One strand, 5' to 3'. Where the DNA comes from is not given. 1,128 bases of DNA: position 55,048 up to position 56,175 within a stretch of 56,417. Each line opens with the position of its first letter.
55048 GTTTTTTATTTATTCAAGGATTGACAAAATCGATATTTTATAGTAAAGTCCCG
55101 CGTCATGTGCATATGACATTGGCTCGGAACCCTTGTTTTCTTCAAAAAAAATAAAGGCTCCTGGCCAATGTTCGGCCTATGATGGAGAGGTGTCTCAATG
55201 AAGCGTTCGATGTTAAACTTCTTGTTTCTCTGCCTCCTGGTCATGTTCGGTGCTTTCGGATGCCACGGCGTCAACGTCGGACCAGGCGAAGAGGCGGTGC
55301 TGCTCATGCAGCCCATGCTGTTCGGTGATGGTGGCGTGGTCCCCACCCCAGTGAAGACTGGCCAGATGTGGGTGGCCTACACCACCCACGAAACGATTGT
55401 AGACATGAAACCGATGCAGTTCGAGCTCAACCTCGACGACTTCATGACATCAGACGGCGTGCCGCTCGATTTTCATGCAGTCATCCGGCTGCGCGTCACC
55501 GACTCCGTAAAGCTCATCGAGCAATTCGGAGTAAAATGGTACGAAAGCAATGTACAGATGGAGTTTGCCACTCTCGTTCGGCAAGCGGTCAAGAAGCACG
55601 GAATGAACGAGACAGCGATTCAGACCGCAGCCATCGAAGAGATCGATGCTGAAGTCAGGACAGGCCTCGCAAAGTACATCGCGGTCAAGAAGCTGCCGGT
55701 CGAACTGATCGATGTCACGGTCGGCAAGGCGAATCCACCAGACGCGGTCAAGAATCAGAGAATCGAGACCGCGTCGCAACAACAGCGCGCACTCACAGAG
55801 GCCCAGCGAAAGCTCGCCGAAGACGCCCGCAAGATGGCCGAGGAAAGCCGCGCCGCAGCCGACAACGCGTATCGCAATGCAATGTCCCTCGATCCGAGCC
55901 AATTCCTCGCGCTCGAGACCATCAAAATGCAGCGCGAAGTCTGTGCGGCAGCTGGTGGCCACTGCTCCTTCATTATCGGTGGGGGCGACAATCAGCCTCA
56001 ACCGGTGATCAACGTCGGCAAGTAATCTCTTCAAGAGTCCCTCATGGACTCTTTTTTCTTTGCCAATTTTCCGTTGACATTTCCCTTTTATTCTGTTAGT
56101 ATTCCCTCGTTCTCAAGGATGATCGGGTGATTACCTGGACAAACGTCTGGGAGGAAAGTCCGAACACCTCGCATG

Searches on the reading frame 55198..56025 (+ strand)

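Call 43: search_protein_families(library=pfam, proteins=[window:55198-56025:+], max_evalue=0.001)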
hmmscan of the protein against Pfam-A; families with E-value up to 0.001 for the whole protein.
window:55198-56025:+ (275 aa): 1 family
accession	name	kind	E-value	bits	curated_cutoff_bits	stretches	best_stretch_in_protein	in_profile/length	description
PF01145.31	Band_7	-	5.2e-18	66.1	23.6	1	27-204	3-171/176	SPFH domain / Band 7 family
